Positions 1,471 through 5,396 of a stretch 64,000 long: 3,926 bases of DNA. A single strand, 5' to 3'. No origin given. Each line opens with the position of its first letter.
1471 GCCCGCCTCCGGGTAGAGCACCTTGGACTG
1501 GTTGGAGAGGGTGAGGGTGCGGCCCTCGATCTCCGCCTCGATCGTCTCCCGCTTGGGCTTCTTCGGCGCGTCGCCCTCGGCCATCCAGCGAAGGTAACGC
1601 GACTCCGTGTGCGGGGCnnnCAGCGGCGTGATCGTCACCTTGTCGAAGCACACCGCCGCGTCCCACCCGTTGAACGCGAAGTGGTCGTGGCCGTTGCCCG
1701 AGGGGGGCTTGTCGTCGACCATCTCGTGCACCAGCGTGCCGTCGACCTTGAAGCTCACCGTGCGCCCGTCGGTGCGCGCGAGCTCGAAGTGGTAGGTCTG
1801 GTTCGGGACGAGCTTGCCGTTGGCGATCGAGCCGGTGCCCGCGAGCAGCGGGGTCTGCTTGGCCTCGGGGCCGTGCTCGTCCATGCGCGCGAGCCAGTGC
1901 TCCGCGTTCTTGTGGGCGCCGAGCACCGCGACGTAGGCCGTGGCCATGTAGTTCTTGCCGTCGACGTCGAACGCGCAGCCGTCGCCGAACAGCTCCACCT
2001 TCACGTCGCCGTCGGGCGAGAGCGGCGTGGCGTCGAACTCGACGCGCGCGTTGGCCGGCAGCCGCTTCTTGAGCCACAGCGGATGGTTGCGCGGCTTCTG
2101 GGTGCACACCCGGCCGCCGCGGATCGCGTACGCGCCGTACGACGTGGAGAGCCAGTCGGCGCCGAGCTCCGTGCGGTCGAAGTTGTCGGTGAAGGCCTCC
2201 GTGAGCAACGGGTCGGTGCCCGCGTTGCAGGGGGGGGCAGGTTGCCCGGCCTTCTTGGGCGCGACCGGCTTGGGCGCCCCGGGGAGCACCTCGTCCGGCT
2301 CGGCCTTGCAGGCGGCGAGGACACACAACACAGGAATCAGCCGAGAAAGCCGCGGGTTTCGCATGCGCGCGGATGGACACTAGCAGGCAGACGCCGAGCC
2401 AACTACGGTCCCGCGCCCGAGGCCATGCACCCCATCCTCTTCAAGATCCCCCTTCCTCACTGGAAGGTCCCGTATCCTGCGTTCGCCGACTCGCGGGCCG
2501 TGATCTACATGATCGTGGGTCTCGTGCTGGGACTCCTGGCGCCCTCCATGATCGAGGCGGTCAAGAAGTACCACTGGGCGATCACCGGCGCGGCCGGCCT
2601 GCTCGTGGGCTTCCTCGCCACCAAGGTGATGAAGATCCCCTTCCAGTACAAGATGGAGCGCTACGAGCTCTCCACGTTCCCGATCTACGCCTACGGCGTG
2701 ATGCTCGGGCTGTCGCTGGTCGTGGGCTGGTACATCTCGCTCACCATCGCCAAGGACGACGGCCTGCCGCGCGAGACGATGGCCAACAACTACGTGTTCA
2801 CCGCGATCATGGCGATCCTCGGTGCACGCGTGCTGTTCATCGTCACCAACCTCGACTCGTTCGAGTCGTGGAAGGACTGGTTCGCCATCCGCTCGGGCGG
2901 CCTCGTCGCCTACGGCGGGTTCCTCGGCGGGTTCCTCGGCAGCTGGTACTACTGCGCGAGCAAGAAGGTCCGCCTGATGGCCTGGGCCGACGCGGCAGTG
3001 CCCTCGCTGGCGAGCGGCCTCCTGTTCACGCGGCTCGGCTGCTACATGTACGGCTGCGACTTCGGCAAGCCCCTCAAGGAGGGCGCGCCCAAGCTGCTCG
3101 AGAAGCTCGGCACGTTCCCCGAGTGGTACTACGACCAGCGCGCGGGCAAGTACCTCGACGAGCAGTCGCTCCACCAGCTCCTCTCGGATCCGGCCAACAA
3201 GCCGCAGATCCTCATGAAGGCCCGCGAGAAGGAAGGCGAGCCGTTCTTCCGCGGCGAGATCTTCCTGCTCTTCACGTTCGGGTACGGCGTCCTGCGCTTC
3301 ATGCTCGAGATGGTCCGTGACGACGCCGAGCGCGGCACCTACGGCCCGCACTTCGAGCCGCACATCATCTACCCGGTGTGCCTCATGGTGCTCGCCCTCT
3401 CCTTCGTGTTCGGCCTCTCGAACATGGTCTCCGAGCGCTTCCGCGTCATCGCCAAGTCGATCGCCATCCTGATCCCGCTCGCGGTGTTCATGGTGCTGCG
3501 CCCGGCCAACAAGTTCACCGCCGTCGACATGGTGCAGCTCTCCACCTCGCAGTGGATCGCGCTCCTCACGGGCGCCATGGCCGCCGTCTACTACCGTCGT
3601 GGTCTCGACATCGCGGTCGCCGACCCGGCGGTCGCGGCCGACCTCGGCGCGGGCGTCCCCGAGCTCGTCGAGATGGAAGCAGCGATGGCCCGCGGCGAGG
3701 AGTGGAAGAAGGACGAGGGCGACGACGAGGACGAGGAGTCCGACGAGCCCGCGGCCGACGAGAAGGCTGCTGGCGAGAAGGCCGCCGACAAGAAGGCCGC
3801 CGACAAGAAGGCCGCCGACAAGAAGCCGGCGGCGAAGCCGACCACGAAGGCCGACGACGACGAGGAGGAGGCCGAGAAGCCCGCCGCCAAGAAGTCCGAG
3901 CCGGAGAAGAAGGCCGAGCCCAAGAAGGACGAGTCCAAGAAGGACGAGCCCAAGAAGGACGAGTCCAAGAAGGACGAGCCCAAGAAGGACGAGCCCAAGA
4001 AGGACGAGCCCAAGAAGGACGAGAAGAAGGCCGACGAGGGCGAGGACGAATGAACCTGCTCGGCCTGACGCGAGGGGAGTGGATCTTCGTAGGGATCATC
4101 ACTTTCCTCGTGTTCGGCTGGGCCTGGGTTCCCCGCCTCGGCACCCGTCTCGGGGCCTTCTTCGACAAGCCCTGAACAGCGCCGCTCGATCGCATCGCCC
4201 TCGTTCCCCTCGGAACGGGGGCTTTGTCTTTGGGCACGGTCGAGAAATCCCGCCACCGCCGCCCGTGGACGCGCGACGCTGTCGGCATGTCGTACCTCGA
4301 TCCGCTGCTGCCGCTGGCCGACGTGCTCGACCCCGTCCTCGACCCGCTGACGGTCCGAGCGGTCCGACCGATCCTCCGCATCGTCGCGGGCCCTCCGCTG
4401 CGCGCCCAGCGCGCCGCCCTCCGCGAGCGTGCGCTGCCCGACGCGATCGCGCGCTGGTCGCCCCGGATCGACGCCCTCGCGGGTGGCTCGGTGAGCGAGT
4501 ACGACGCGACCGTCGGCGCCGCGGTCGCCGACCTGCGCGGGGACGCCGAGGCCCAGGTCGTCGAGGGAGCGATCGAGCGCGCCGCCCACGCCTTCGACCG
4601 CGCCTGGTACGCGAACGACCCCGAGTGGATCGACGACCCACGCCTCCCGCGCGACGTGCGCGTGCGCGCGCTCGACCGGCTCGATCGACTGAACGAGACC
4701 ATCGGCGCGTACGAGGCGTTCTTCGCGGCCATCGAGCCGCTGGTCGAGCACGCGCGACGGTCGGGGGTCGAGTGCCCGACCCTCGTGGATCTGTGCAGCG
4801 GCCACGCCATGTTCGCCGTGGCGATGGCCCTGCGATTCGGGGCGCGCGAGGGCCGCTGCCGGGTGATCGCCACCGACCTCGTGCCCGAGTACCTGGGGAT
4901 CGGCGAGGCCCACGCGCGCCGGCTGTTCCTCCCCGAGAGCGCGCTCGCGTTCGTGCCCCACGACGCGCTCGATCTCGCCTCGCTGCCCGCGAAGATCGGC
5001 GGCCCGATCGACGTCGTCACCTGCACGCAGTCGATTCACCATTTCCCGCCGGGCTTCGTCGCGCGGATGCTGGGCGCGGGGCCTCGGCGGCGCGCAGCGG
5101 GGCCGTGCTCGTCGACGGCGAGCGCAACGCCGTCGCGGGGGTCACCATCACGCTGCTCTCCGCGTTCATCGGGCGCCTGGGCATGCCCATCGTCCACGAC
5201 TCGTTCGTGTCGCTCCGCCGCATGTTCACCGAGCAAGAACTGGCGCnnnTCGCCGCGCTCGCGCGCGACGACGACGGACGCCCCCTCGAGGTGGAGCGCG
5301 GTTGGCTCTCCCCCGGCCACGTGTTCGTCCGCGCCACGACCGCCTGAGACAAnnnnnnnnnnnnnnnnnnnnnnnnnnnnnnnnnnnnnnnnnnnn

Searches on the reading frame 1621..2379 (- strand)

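Call 97: search_protein_families(library=pfam, proteins=[window:1621-2379:-], max_evalue=0.001)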
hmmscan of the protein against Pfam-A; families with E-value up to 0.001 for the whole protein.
window:1621-2379:- (253 aa): 2 families
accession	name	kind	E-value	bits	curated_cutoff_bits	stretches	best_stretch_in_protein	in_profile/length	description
PF19763.6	DUF6250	-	2.2e-06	28.1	26.9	1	148-240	74-157/165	Domain of unknown function (DUF6250)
PF06439.18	3keto-disac_hyd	-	0.00095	19.7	26.8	0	67-251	6-187/187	3-keto-disaccharide hydrolase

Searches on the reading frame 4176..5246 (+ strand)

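Call 97: search_protein_families(library=pfam, proteins=[window:4176-5246:+], max_evalue=0.001)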
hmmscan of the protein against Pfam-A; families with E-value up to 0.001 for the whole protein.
window:4176-5246:+ (357 aa): 1 family
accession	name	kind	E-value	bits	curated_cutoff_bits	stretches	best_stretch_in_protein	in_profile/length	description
PF13649.12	Methyltransf_25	-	2.2e-05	25.5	27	1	204-296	2-83/97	Methyltransferase domain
